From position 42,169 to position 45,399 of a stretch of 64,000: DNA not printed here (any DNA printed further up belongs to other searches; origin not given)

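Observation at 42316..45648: Octahaem (at least 8 CxxCH) cytochrome with FN3 and a T9SS sorting domain, preceded by a 400-bp untranslated leader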

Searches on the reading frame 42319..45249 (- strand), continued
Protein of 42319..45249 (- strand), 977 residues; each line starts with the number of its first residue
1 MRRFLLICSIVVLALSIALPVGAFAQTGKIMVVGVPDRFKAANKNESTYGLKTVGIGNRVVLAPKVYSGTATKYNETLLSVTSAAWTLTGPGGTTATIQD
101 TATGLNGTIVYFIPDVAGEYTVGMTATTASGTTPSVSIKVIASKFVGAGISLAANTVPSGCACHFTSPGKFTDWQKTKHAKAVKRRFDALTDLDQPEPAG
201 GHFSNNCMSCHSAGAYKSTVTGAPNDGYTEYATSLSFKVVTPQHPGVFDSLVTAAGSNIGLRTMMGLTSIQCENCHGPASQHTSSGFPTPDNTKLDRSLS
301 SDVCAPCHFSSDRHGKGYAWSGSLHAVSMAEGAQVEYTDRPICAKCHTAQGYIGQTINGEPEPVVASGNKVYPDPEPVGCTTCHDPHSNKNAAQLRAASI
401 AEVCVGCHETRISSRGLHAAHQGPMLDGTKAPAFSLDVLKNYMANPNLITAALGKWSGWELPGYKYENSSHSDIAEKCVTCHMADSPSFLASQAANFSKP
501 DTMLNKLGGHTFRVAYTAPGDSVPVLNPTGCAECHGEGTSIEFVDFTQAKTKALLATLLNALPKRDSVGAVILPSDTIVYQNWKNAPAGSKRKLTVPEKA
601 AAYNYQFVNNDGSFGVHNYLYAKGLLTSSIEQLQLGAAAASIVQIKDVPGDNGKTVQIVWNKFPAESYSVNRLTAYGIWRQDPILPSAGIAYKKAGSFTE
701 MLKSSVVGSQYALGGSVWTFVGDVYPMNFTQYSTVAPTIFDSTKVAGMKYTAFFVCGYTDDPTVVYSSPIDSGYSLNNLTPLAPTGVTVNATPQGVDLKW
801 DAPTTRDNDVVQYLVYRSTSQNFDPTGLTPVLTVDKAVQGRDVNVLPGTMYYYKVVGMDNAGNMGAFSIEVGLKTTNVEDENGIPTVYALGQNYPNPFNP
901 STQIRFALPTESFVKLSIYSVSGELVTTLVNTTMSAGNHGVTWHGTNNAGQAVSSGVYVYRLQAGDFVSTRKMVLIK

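Call 23: find_encoding_contigs(protein=P0013, flank=10000, max_places=2)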
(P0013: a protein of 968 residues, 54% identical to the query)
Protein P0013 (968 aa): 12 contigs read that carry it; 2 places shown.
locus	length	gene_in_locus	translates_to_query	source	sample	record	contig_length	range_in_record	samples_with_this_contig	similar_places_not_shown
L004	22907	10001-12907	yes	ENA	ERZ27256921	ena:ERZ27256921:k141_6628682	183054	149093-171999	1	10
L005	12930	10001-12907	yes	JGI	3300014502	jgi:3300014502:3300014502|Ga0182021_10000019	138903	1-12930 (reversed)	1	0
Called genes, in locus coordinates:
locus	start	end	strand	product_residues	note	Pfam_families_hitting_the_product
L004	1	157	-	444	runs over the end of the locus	PF00092:VWA, PF13768:VWA_3, PF13519:VWA_2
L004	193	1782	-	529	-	PF13598:DUF4139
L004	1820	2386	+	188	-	PF04542:Sigma70_r2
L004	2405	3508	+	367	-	-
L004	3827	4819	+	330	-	PF00595:PDZ, PF13180:PDZ_2, PF17820:PDZ_6, PF13180:PDZ_2, PF17820:PDZ_6 (weak)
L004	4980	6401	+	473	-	PF00989:PAS (weak), PF13426:PAS_9 (weak), PF00989:PAS, PF08448:PAS_4, PF13426:PAS_9, PF08447:PAS_3, PF00512:HisKA, PF02518:HATPase_c, +1 more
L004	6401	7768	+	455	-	PF00072:Response_reg, PF00158:Sigma54_activat, PF14532:Sigma54_activ_2, PF07728:AAA_5 (weak), PF25601:AAA_lid_14, PF02954:HTH_8 (weak)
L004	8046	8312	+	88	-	PF18024:HTH_50 (weak), PF02954:HTH_8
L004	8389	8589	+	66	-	-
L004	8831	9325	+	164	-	PF01047:MarR, PF12802:MarR_2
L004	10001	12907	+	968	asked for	PF22113:Mtrc-MtrF_II-IV_dom (faint), PF09699:Paired_CXXCH_1 (weak), PF13585:CHU_C (faint), PF13860:FlgD_ig, PF18962:Por_Secre_tail (weak)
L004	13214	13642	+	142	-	-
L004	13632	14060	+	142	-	-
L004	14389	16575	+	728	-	PF09699:Paired_CXXCH_1 (faint), PF14522:Cytochrome_C7 (faint), PF14537:Cytochrom_c3_2 (faint), PF22678:Cytochrom_c_NrfB-like (faint), PF01292:Ni_hydr_CYTB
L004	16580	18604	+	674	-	PF22113:Mtrc-MtrF_II-IV_dom (weak), PF02085:Cytochrom_CIII (faint), PF09699:Paired_CXXCH_1 (faint), PF14522:Cytochrome_C7 (faint), PF14537:Cytochrom_c3_2 (faint), PF22678:Cytochrom_c_NrfB-like (faint), PF22113:Mtrc-MtrF_II-IV_dom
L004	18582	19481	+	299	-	PF01292:Ni_hydr_CYTB (weak)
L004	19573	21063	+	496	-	PF03264:Cytochrom_NNT, PF14522:Cytochrome_C7 (faint), PF14537:Cytochrom_c3_2 (faint)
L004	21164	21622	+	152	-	PF00355:Rieske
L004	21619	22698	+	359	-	PF00033:Cytochrome_B, PF13631:Cytochrom_B_N_2, PF00032:Cytochrom_B_C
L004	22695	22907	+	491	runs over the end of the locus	PF14522:Cytochrome_C7 (faint), PF00684:DnaJ_CXXCXGXG (faint), PF09699:Paired_CXXCH_1 (faint), PF22113:Mtrc-MtrF_II-IV_dom (faint), PF14537:Cytochrom_c3_2 (weak)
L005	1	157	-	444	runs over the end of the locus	PF00092:VWA, PF13768:VWA_3, PF13519:VWA_2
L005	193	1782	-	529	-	PF13598:DUF4139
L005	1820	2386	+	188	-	PF04542:Sigma70_r2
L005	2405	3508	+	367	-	-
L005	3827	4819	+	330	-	PF00595:PDZ, PF13180:PDZ_2, PF17820:PDZ_6, PF13180:PDZ_2, PF17820:PDZ_6 (weak)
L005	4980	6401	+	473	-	PF00989:PAS (weak), PF13426:PAS_9 (weak), PF00989:PAS, PF08448:PAS_4, PF13426:PAS_9, PF08447:PAS_3, PF00512:HisKA, PF02518:HATPase_c, +1 more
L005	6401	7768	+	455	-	PF00072:Response_reg, PF00158:Sigma54_activat, PF14532:Sigma54_activ_2, PF07728:AAA_5 (weak), PF25601:AAA_lid_14, PF02954:HTH_8 (weak)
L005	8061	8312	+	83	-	PF18024:HTH_50 (weak), PF02954:HTH_8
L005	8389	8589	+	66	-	-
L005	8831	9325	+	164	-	PF01047:MarR, PF12802:MarR_2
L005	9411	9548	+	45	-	-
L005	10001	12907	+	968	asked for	PF22113:Mtrc-MtrF_II-IV_dom (faint), PF09699:Paired_CXXCH_1 (weak), PF13585:CHU_C (faint), PF13860:FlgD_ig, PF18962:Por_Secre_tail (weak)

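Call 32: predict_structure(alignment_id=A1)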
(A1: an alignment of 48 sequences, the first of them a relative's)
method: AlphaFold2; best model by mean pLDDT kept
length: 977 residues; sequences in the alignment: 48
mean_pLDDT: 83.3   pTM: 0.71
mean pLDDT of the five models: 83.3, 82.3, 81.1, 79.8, 75.5
residues with pLDDT >= 90: 378; 70-90: 462; 50-70: 120; < 50: 17
segments of 3 or more residues with pLDDT < 50: 19-23, 154-156, 314-316
pLDDT, mean of each block of 10 residues (from residue 1): 72 62 74 72 73 91 93 92 96 92 86 93 95 94 82 53 62 82 87 75 80 85 89 90 88 89 88 85 58 75 76 52 78 90 91 90 92 89 81 73 84 89 91 95 91 93 86 79 76 71 60 64 72 71 84 95 91 94 90 92 96 88 95 86 88 89 88 92 65 82 85 85 91 90 74 91 86 82 89 85 75 93 91 90 85 92 87 69 71 63 83 90 89 80 84 86 89 80
secondary structure, 60 per line:
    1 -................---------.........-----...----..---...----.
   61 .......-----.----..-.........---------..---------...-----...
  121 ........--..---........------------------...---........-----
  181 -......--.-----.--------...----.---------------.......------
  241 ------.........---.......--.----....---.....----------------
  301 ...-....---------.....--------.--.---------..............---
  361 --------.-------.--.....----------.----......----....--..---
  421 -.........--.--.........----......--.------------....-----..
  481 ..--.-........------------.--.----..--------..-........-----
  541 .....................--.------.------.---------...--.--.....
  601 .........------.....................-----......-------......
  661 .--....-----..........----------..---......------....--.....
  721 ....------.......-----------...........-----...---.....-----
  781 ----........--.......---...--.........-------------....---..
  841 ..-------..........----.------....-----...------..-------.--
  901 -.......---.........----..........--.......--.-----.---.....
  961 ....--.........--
elements in order (helices of 4 or more, strands of 3 or more residues): H2-17 E27-35 E53-55 E60-67 E81-89 E110-112 E118-128 E136-143 H168-175 H182-187 H228-234 H247-255 H259-265 H273-276 H280-284 H305-308 H318-322 H344-347 H349-357 H380-383 H400-405 E410-413 H422-430 H436-444 H449-452 H470-473 H479-482 H487-494 H528-535 H541-561 H596-609 H616-636 E642-647 E655-661 H664-667 E673-682 H698-703 E710-713 E716-724 E731-737 E749-759 E765-767 E771-775 E785-792 E795-801 E810-818 E832-835 E839-842 E850-859 E871-874 E902-908 E912-920 E925-934 E937-943 E956-964 E967-975

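Call 35: search_solved_structures(query=A1, max_evalue=0.01, show_alignments=2)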
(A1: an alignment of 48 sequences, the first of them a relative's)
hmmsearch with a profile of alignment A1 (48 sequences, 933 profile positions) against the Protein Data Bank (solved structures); distinct sequences matched with E-value up to 0.01: 25.
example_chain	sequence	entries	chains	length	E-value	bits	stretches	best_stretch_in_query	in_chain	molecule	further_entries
6i5b_A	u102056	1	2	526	3.6e-21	78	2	290-596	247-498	Uncharacterized protein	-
6qvm_A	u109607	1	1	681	3.9e-17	64.6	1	241-587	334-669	Multiheme cytochrome cf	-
6r2q_A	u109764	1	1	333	3.4e-11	45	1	252-392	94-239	Cystathionine beta-synthase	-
5z06_A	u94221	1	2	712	8.2e-09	37.1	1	743-832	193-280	BDI_3064 protein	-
8rv0_Y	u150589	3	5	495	3.2e-08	35.1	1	319-596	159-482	Octaheme cytochrome c nitrite reductase | Octaheme nitrite c cytochrome c reductase | Octaheme nitrite reductase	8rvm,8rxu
3mpc_A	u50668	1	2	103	7.1e-08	34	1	739-819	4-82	Fn3-like protein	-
8q6t_I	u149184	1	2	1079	7e-07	30.7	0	739-818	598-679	Titin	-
8pn5_A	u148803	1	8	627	1.7e-06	29.4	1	739-831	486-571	DUF3472 domain-containing protein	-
8pmu_A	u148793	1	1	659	2.3e-06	29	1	739-831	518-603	DUF3472 domain-containing protein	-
8pn3_A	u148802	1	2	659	2.3e-06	29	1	739-831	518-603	DUF3472 domain-containing protein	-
2vr0_A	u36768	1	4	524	3.2e-06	28.5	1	355-589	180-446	CYTOCHROME C NITRITE REDUCTASE, CATALYTIC SUBUNIT NFRA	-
5g56_A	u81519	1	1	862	3.3e-06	28.5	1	739-819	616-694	CARBOHYDRATE BINDING FAMILY 6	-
2j7a_A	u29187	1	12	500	3.3e-06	28.4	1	354-589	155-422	CYTOCHROME C NITRITE REDUCTASE NRFA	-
1k85_A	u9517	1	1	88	8.8e-06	27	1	738-830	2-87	CHITINASE A1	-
1oah_A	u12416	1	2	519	9e-05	23.7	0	500-594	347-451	CYTOCHROME C NITRITE REDUCTASE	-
6za2_A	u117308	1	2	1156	0.0065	17.5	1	850-932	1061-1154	Por secretion system protein porU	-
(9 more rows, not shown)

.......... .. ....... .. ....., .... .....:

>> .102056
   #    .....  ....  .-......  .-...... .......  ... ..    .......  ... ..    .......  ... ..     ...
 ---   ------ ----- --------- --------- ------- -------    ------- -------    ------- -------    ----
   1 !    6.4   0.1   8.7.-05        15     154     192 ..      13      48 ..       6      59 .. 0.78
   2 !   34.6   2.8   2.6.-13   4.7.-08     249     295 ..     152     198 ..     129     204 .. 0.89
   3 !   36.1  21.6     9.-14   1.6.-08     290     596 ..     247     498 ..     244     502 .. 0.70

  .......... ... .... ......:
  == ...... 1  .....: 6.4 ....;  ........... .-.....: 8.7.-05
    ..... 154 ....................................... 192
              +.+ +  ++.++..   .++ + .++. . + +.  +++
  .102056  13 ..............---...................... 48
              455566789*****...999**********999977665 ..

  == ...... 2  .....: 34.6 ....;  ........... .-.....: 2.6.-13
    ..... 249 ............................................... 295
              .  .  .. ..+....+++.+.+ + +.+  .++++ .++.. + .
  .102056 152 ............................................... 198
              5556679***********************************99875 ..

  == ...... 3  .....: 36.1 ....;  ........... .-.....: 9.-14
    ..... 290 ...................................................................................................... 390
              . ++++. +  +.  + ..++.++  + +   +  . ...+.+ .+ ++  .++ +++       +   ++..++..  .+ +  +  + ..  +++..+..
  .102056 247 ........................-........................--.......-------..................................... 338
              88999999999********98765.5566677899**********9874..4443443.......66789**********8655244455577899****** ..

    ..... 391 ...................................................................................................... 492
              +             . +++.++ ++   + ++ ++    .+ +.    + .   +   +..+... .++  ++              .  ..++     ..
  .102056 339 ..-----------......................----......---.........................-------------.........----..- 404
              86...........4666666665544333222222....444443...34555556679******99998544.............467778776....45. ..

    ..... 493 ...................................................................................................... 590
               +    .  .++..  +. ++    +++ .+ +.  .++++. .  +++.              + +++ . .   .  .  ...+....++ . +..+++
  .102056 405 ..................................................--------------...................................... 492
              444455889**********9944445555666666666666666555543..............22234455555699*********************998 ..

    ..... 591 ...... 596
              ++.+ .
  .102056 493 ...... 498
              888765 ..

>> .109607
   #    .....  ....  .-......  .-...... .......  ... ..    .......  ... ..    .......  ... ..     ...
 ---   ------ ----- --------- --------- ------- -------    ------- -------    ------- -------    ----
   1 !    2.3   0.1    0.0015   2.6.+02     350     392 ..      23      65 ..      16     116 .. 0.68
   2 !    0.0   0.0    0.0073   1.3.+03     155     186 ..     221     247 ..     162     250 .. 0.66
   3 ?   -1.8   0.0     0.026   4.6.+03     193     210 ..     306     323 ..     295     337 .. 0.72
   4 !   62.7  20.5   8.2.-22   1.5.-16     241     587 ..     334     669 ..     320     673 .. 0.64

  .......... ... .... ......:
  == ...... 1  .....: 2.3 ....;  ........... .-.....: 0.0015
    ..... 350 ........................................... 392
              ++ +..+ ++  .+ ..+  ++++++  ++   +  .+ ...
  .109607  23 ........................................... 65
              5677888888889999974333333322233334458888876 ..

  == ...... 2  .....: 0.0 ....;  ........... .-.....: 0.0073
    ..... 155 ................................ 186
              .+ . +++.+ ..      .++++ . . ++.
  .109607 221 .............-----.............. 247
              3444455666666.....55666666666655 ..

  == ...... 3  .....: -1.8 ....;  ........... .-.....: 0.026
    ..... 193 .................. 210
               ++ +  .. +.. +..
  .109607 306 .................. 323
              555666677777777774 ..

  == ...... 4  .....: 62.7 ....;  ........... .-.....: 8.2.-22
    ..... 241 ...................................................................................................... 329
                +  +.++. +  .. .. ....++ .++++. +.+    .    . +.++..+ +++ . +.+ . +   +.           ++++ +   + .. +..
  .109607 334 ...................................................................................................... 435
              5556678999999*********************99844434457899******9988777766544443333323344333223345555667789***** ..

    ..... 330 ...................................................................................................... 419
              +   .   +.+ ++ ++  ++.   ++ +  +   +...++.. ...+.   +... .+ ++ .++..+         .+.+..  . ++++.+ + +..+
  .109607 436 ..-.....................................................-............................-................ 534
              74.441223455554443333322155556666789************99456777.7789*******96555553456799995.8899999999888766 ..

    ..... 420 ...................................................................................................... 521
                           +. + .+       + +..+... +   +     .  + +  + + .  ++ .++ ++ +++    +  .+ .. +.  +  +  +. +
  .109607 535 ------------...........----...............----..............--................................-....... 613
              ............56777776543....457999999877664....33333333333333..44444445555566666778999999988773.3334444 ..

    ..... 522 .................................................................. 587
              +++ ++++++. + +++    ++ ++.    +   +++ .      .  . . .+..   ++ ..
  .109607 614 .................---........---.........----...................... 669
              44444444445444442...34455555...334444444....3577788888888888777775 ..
